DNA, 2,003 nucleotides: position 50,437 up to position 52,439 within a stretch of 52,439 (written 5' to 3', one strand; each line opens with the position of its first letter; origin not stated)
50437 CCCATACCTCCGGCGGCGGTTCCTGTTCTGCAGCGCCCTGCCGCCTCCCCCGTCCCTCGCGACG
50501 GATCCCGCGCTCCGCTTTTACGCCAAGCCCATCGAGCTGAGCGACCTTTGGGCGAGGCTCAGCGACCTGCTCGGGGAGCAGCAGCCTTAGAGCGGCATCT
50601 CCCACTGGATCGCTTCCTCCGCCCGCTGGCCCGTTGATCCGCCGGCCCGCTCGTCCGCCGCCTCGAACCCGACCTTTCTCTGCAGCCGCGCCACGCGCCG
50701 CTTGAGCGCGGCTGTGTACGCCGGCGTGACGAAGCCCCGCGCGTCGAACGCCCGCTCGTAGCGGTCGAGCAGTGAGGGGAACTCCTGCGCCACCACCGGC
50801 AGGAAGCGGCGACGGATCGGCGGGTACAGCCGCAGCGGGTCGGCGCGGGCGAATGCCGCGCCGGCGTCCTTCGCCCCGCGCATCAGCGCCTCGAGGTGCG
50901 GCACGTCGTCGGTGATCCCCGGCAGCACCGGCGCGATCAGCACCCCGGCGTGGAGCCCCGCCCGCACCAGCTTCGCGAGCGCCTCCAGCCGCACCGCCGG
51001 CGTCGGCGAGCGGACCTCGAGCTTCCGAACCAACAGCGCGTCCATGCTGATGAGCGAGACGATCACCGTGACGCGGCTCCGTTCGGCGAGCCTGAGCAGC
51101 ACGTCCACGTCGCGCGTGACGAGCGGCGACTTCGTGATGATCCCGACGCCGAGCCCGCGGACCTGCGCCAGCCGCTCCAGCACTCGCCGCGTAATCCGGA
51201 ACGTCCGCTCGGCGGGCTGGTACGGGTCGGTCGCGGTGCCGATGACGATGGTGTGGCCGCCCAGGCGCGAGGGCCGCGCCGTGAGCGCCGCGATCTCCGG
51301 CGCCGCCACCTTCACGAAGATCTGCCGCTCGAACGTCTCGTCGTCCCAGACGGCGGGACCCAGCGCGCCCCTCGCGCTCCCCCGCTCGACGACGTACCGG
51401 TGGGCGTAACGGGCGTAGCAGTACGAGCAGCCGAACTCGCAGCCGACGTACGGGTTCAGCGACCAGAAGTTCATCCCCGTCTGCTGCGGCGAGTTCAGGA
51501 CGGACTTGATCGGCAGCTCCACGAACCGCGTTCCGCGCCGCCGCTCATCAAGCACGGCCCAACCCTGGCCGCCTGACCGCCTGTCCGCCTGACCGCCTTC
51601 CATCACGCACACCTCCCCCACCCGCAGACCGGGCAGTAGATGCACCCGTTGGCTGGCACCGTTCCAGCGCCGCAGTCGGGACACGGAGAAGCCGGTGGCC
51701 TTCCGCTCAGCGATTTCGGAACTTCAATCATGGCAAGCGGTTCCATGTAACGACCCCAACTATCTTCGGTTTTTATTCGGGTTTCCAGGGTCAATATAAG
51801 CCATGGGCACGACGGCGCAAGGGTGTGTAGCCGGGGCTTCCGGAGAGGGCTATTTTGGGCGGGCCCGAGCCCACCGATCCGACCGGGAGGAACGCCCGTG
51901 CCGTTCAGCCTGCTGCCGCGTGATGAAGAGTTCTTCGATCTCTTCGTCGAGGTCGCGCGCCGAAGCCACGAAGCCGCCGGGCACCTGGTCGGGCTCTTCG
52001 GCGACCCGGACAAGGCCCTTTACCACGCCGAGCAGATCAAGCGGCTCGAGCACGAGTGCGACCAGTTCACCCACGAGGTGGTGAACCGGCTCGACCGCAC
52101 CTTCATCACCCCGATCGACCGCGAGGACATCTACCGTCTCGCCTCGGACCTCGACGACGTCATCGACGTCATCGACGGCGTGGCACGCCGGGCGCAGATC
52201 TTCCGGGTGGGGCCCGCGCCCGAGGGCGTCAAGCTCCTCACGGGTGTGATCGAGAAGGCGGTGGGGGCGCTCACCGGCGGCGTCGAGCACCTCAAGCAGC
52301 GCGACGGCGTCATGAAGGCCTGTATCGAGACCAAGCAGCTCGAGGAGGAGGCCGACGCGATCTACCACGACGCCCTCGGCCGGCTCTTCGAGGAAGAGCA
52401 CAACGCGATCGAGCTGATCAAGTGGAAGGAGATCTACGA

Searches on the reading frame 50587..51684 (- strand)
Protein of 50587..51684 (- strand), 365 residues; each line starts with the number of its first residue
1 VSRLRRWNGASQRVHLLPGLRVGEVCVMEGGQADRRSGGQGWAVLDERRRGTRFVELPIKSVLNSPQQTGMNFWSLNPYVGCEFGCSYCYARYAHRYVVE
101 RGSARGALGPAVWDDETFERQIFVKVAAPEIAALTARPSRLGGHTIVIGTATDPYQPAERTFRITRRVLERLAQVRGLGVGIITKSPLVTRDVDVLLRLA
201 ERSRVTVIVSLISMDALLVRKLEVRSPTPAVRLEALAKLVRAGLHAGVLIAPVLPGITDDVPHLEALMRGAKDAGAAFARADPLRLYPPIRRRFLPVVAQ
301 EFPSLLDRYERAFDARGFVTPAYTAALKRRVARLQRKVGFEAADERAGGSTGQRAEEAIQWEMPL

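Call 5: search_protein_families(library=pfam, proteins=[window:50587-51684:-], max_evalue=0.01)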
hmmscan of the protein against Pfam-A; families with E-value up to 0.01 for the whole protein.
window:50587-51684:- (365 aa): 1 family
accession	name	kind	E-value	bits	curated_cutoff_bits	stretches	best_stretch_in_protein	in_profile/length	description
PF04055.27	Radical_SAM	-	1.6e-14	54.8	29.5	1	77-260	2-157/166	Radical SAM superfamily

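Call 10: search_protein_families(library=ncbifam, proteins=[window:50587-51684:-], max_evalue=0.01)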
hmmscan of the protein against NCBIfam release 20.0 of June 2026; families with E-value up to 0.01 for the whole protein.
window:50587-51684:- (365 aa): 5 families
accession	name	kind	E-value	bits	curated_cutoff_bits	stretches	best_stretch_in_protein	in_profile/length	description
NF038135.1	rSAM_Rv2578c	equivalog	2e-57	194.6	430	1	50-340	36-316/317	Rv2578c family radical SAM protein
NF033668.1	rSAM_PA0069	hypoth_equivalog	3.1e-56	190.9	360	1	40-308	23-278/348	PA0069 family radical SAM protein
NF038136.1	rSAM_Rv_intein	exception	6.4e-50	170.6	700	2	117-340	351-573/574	intein-containing Rv2578c family radical SAM protein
TIGR04470.1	rSAM_mob_pairB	equivalog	1.3e-29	103.5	410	1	70-341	16-255/285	radical SAM mobile pair protein B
TIGR04070.1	photo_TT_lyase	equivalog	3.1e-05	23.1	400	1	191-254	173-234/338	spore photoproduct lyase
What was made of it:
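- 50587..51684 (-): Radical-SAM protein of the Rv2578c/PA0069 (SplB-like, COG1533) type. Calls 5 and 10.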

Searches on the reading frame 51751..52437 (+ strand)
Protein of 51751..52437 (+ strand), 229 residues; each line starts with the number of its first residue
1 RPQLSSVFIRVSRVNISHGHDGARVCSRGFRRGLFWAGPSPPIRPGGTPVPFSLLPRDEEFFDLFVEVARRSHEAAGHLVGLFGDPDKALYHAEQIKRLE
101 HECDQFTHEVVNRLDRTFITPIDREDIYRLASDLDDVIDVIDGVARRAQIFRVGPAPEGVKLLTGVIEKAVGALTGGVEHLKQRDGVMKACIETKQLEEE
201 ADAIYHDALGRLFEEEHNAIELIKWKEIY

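Call 5: search_protein_families(library=pfam, proteins=[window:51751-52437:+], max_evalue=0.01)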
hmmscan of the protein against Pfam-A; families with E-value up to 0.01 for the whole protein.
window:51751-52437:+ (229 aa): 1 family
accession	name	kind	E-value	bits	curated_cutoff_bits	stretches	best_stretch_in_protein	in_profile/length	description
PF01865.21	PhoU_div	-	1.9e-18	67.1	24.4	1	57-229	9-191/214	Protein of unknown function DUF47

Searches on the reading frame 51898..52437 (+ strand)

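Call 10: search_protein_families(library=ncbifam, proteins=[window:51898-52437:+], max_evalue=0.01)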
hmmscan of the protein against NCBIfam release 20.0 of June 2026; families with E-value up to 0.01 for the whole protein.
window:51898-52437:+ (180 aa): 3 families
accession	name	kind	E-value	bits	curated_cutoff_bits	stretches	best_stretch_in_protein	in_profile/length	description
TIGR00153.1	TIGR00153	hypoth_equivalog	7e-12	45.5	104.3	1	45-168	50-179/217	TIGR00153 family protein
NF033432.0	ThioGly_TfuA_rel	equivalog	0.0041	16.6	235.2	1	62-95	16-49/211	TfuA-related McrA-glycine thioamidation protein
NF005130.0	PRK06569.1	equivalog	0.0046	17.1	174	1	42-124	66-144/157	F0F1 ATP synthase subunit B'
